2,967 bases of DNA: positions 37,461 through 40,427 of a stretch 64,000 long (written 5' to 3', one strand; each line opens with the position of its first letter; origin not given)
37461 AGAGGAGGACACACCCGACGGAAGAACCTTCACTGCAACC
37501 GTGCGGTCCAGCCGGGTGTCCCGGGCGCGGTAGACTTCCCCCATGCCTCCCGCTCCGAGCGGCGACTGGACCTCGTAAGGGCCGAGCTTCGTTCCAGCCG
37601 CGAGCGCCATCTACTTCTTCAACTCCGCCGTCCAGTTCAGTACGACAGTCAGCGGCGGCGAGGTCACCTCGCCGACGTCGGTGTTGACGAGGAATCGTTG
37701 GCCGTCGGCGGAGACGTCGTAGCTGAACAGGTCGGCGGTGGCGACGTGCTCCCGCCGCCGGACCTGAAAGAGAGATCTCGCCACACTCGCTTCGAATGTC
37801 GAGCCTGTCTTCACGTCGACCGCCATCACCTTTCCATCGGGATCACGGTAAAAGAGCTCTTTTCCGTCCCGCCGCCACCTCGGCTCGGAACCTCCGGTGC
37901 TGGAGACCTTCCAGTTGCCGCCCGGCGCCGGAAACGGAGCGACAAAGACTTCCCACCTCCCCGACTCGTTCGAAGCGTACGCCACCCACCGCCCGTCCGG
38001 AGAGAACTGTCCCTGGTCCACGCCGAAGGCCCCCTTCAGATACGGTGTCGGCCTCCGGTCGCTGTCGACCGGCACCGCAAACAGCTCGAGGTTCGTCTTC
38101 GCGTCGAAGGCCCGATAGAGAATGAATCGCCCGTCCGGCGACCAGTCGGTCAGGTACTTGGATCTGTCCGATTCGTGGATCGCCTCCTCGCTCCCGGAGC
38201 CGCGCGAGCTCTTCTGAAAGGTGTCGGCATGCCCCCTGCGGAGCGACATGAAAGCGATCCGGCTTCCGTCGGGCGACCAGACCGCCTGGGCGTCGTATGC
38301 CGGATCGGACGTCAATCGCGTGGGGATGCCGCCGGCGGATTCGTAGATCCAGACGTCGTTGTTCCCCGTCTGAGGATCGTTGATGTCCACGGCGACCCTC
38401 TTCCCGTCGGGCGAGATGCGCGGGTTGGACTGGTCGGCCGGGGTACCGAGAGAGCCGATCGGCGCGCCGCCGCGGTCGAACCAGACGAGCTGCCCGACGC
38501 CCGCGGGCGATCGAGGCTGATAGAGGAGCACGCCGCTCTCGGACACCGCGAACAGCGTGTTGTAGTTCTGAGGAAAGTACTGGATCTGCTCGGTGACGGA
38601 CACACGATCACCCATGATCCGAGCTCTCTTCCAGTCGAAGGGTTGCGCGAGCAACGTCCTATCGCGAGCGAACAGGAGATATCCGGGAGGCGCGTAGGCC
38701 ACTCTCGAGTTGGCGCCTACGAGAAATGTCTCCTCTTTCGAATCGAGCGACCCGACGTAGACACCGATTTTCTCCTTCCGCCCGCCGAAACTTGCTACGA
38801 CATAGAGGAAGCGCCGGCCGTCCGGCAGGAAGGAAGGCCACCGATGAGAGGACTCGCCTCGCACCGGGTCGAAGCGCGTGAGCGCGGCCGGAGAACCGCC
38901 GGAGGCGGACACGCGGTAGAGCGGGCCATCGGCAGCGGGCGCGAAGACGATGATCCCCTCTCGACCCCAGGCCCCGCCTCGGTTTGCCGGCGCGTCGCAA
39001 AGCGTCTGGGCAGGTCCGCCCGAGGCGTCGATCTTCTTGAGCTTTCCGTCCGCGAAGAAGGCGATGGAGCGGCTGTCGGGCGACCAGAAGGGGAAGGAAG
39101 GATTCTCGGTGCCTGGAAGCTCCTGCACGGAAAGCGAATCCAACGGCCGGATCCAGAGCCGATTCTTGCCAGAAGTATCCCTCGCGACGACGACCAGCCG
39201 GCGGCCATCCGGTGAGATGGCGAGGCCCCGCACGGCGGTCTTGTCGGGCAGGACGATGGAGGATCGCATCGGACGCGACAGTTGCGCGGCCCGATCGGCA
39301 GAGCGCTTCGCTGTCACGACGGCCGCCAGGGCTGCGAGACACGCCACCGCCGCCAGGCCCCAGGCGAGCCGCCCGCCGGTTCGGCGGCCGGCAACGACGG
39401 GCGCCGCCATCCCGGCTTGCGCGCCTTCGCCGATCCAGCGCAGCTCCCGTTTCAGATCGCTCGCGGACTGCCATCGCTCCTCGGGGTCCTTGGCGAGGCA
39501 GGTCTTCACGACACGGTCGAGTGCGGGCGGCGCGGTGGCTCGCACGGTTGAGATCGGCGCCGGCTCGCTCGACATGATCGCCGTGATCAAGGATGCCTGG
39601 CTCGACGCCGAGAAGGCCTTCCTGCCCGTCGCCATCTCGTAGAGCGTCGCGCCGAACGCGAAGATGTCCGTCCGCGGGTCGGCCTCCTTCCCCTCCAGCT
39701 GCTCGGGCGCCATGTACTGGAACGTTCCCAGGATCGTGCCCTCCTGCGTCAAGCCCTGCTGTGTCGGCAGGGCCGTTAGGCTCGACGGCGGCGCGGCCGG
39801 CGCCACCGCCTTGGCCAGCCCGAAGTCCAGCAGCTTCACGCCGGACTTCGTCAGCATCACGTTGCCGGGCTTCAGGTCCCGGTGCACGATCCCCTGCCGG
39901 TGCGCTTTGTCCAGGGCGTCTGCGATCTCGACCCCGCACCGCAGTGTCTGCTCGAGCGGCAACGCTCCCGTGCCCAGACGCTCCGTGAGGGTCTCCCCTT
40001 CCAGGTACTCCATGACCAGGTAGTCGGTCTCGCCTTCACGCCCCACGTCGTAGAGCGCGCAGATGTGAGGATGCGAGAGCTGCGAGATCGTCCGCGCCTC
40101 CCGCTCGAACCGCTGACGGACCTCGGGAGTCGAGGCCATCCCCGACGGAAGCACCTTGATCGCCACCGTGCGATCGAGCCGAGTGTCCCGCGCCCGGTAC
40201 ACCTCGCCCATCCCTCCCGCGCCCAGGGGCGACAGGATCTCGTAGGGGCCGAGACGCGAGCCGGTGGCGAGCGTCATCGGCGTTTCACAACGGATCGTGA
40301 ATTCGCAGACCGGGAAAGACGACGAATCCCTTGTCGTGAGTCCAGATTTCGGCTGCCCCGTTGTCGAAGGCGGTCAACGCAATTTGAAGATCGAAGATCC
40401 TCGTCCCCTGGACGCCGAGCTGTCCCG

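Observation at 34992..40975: vapB-vapC cassette placed 7 nt upstream of a zero-gap kinase pair: an apparent antitoxin-toxin-kinase-kinase operon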

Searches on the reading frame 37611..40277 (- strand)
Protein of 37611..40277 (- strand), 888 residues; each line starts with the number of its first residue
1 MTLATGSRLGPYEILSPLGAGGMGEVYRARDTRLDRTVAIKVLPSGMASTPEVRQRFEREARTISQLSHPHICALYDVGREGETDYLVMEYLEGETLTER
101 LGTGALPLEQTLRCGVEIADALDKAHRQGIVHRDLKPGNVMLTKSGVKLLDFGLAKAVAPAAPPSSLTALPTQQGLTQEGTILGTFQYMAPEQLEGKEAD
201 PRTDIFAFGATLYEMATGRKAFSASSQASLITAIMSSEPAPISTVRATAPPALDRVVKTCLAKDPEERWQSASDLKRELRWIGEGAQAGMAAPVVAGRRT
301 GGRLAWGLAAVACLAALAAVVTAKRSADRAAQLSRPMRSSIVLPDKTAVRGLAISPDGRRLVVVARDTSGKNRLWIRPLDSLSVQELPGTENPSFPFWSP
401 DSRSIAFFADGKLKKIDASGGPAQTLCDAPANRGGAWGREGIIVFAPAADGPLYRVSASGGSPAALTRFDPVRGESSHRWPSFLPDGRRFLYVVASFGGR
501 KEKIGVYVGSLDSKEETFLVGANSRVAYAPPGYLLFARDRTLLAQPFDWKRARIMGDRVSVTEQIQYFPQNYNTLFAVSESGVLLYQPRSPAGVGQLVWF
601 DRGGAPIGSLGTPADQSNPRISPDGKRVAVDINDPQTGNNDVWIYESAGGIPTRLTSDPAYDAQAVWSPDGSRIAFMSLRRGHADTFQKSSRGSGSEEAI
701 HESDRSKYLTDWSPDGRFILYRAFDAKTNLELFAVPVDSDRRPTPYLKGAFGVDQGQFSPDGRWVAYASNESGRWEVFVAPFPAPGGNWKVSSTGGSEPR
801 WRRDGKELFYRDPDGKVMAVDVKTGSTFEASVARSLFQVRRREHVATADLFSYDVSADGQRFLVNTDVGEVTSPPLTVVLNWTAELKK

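Call 7: search_protein_families(library=pfam, proteins=[window:37611-40277:-], max_evalue=0.01)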
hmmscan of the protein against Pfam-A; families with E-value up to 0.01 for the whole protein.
window:37611-40277:- (888 aa): 10 families
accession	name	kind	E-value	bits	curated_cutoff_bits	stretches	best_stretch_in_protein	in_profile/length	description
PF00069.31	Pkinase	-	4.3e-48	164.4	31.7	1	12-272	1-255/263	Protein kinase domain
PF07714.23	PK_Tyr_Ser-Thr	-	5.5e-36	124.6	23.1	1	14-270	3-250/258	Protein tyrosine and serine/threonine kinase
PF07676.18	PD40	-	1.4e-28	98.6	20.9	3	652-680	1-29/38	WD40-like Beta Propeller Repeat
PF01636.29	APH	-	6e-10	39.7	23.2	2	120-156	160-198/239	Phosphotransferase enzyme family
PF03109.22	ABC1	-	7.4e-09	35.5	22.9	1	56-159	119-218/244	ABC1 atypical kinase-like domain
PF00930.27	DPPIV_N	-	1e-07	31.5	22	0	637-727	20-123/354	Dipeptidyl peptidase IV (DPP IV) N-terminal region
PF25174.1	Beta-prop_THOC3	-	6.6e-05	22.5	305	0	599-771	74-234/272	THOC3 beta-propeller domain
PF02897.21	Peptidase_S9_N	-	0.0005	19.4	24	0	751-813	124-189/414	Prolyl oligopeptidase, N-terminal beta-propeller domain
PF00400.38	WD40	-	0.00092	20.1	27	0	347-368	12-33/39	WD domain, G-beta repeat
PF13360.13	PQQ_2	-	0.0043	17.2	27.6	0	765-827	171-229/233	Outer membrane protein assembly factor BamB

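Call 38: search_protein_families(library=padloc, proteins=[window:37611-40277:-], max_evalue=0.001)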
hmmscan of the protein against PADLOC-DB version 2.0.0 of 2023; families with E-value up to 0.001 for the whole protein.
window:37611-40277:- (888 aa): 34 families (the best 25 are shown)
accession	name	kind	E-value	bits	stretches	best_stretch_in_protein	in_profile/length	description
PDLC04042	PD-T4-6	-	9.9e-94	312.2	1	10-285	9-275/292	-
PDLC04061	PD-T4-6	-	2.5e-93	312.3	1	10-338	16-337/510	-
PDLC04053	PD-T4-6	-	5.8e-88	293.3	1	5-291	4-280/311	-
PDLC04043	PD-T4-6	-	3.7e-84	281.4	1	7-327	12-328/452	-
PDLC04060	PD-T4-6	-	6.5e-81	270.7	1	10-287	8-274/486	-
PDLC04039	PD-T4-6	-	1.1e-77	260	1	5-296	9-289/458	-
PDLC04054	PD-T4-6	-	5.5e-77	257.5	1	1-295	1-286/347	-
PDLC04052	PD-T4-6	-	1.1e-76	257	1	11-296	10-290/496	-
PDLC04041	PD-T4-6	-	1.1e-75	253.6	1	2-308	20-296/443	-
PDLC04040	PD-T4-6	-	1e-72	243.7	1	18-289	2-272/547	-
PDLC04138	mad6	-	2.1e-70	236.4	1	12-279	53-310/659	mads_6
PDLC04057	PD-T4-6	-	2.6e-69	232.4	1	10-280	8-268/443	-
PDLC04047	PD-T4-6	-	2.3e-68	228.7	1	8-280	8-270/327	-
PDLC01088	C3a189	-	6.1e-64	214.9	1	18-327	5-288/840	kinase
PDLC04064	PD-T4-6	-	4.7e-62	208.1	1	8-303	18-302/369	-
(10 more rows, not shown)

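Call 45: find_homologous_proteins(query=window:37611-40277:-, max_evalue=1e-100)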
Query window:37611-40277:- (888 aa): 7996 proteins with E <= 1e-100 among 8000 candidates; the best 120 are listed.
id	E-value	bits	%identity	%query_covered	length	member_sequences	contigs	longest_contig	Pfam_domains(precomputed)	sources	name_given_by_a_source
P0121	0.0e+0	2013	100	100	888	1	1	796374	PF07714.24,PF00069.32,PF26549.1,PF00930.28,PF03109.23,PF26550.2,PF07676.19,PF01636.30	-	-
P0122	0.0e+0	1681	83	100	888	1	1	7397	PF07714.24,PF00069.32,PF26549.1,PF00930.28,PF03109.23,PF26550.2,PF07676.19,PF01636.30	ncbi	-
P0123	0.0e+0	1622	79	100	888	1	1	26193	PF07714.24,PF00069.32,PF26549.1,PF00930.28,PF03109.23,PF26550.2,PF07676.19,PF01636.30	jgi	jgi:serine/threonine protein kinase/Tol biopolymer transport system component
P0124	0.0e+0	1619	80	100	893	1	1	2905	PF07714.24,PF00069.32,PF26549.1,PF03109.23,PF26550.2,PF07676.19,PF01636.30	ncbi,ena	-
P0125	0.0e+0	1609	78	100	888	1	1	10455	PF07714.24,PF00069.32,PF26549.1,PF03109.23,PF26550.2,PF07676.19,PF01636.30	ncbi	-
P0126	0.0e+0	1556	77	100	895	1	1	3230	PF07714.24,PF00069.32,PF26549.1,PF00930.28,PF03109.23,PF26550.2,PF07676.19,PF01636.30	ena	-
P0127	0.0e+0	1541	76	100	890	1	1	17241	PF07714.24,PF00069.32,PF26549.1,PF03109.23,PF26550.2,PF07676.19,PF01636.30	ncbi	-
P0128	0.0e+0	1513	74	100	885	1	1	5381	PF07714.24,PF00069.32,PF25174.2,PF26549.1,PF03109.23,PF26550.2,PF07676.19,PF01636.30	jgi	-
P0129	0.0e+0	1502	74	100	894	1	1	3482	PF07714.24,PF00069.32,PF26549.1,PF00930.28,PF03109.23,PF26550.2,PF07676.19,PF01636.30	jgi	jgi:serine/threonine protein kinase/WD40 repeat protein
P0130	0.0e+0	1502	74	100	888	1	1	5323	PF07714.24,PF00069.32,PF26549.1,PF03109.23,PF26550.2,PF07676.19,PF01636.30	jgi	jgi:eukaryotic-like serine/threonine-protein kinase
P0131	0.0e+0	1500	74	100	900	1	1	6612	PF07714.24,PF00069.32,PF25174.2,PF26549.1,PF00930.28,PF03109.23,PF26550.2,PF07676.19,PF01636.30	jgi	jgi:eukaryotic-like serine/threonine-protein kinase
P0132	0.0e+0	1499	74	100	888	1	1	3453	PF07714.24,PF00069.32,PF26549.1,PF03109.23,PF26550.2,PF07676.19,PF01636.30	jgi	jgi:serine/threonine protein kinase/WD40 repeat protein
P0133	0.0e+0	1495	73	100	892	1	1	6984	PF07714.24,PF00069.32,PF26549.1,PF00930.28,PF03109.23,PF26550.2,PF07676.19,PF01636.30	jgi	jgi:eukaryotic-like serine/threonine-protein kinase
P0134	0.0e+0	1492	74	100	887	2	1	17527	PF07714.24,PF00069.32,PF25174.2,PF26549.1,PF03109.23,PF26550.2,PF07676.19,PF01636.30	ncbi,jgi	jgi:Tol biopolymer transport system component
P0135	0.0e+0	1484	73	100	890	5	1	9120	PF07714.24,PF00069.32,PF25174.2,PF26549.1,PF00930.28,PF03109.23,PF26550.2,PF07676.19,PF01636.30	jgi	jgi:Tol biopolymer transport system component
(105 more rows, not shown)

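Call 46: find_encoding_contigs(protein=P0123, flank=8000, max_places=2)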
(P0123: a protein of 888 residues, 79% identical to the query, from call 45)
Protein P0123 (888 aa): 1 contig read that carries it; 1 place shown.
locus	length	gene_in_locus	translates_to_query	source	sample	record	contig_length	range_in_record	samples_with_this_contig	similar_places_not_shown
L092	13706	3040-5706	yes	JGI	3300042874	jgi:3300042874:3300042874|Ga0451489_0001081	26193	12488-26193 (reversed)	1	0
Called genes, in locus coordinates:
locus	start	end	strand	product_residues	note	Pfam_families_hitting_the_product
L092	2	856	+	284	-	?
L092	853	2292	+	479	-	PF02127:Peptidase_M18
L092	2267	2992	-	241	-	PF00849:PseudoU_synth_2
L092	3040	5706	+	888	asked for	PF00069:Pkinase, PF01636:APH (faint), PF07714:PK_Tyr_Ser-Thr, PF03109:ABC1 (weak), PF00930:DPPIV_N (faint), PF07676:PD40 (faint), PF26549:Tricorn_N, PF26550:Tricorn_2nd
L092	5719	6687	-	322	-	PF01797:Y1_Tnp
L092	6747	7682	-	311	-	PF13354:Beta-lactamase2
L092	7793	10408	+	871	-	PF00069:Pkinase, PF03109:ABC1, PF07714:PK_Tyr_Ser-Thr, PF07676:PD40, PF26549:Tricorn_N, PF26550:Tricorn_2nd, PF07676:PD40 (weak), PF26549:Tricorn_N, +7 more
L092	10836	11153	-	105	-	-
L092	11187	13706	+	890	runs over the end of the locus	PF00069:Pkinase, PF01636:APH (faint), PF07714:PK_Tyr_Ser-Thr, PF03109:ABC1 (weak), PF00930:DPPIV_N (faint), PF26549:Tricorn_N, PF07676:PD40 (weak), PF26549:Tricorn_N, +2 more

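Call 47: find_encoding_contigs(protein=P0122, flank=8000, max_places=2)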
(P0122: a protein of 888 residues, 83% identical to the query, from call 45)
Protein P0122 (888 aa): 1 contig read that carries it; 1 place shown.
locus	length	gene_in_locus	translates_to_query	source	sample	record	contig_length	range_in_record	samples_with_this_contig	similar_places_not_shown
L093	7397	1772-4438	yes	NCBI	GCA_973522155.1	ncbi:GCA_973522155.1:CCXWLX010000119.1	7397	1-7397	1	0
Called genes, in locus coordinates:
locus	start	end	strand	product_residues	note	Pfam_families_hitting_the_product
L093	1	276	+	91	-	?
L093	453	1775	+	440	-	PF07969:Amidohydro_3 (weak), PF01979:Amidohydro_1, PF07969:Amidohydro_3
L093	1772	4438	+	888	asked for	PF00069:Pkinase, PF01636:APH (faint), PF03109:ABC1 (faint), PF07714:PK_Tyr_Ser-Thr, PF00930:DPPIV_N (faint), PF07676:PD40 (faint), PF26549:Tricorn_N, PF26550:Tricorn_2nd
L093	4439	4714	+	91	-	-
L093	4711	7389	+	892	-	PF00069:Pkinase, PF01636:APH (faint), PF03109:ABC1 (faint), PF07714:PK_Tyr_Ser-Thr, PF07676:PD40 (faint), PF26549:Tricorn_N (faint), PF26550:Tricorn_2nd (faint)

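Call 48: find_encoding_contigs(protein=P0127, flank=8000, max_places=2)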
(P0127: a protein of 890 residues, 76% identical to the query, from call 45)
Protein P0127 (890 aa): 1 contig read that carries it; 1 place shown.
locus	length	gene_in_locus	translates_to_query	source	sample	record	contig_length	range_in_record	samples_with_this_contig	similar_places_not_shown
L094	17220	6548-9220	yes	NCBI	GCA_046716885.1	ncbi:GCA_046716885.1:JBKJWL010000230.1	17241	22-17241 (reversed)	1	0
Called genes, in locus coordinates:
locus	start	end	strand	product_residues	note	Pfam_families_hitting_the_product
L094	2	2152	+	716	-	?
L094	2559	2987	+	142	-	-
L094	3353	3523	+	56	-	-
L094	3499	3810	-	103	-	-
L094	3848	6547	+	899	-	PF00069:Pkinase, PF01636:APH (faint), PF07714:PK_Tyr_Ser-Thr, PF03109:ABC1 (weak), PF02897:Peptidase_S9_N (faint), PF26549:Tricorn_N, PF07676:PD40 (weak), PF26549:Tricorn_N (weak), +1 more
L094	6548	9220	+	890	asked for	PF00069:Pkinase, PF01636:APH (faint), PF07714:PK_Tyr_Ser-Thr, PF03109:ABC1 (weak), PF07676:PD40 (faint), PF26549:Tricorn_N, PF26550:Tricorn_2nd (weak)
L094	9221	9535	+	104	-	-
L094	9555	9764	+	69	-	PF04014:MazE_antitoxin (weak)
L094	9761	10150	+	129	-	PF01850:PIN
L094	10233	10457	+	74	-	PF04014:MazE_antitoxin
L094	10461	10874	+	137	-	PF01850:PIN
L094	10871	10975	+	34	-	-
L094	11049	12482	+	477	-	PF04389:Peptidase_M28, PF01546:Peptidase_M20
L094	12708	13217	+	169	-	PF05163:DinB, PF12867:DinB_2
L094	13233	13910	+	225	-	PF00484:Pro_CA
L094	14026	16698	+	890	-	PF00069:Pkinase, PF01636:APH (faint), PF07714:PK_Tyr_Ser-Thr, PF26549:Tricorn_N, PF07676:PD40, PF26550:Tricorn_2nd, PF26549:Tricorn_N, PF07676:PD40 (weak), +3 more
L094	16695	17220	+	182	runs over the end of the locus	?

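Call 55: search_protein_families(library=pfam, proteins=[L094:9761-10150:+, L094:10461-10874:+], max_evalue=0.01)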
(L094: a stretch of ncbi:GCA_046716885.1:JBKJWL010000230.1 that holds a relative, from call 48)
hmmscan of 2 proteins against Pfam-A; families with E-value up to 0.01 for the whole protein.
L094:9761-10150:+ (129 aa): 1 family
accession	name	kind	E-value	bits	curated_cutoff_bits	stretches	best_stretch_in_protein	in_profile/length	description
PF01850.27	PIN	-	3.8e-20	73.1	23.6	1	2-114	1-116/120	PIN domain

L094:10461-10874:+ (137 aa): 1 family
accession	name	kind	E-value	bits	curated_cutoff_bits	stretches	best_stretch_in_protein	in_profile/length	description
PF01850.27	PIN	-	5.6e-10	40.3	23.6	1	4-124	1-117/120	PIN domain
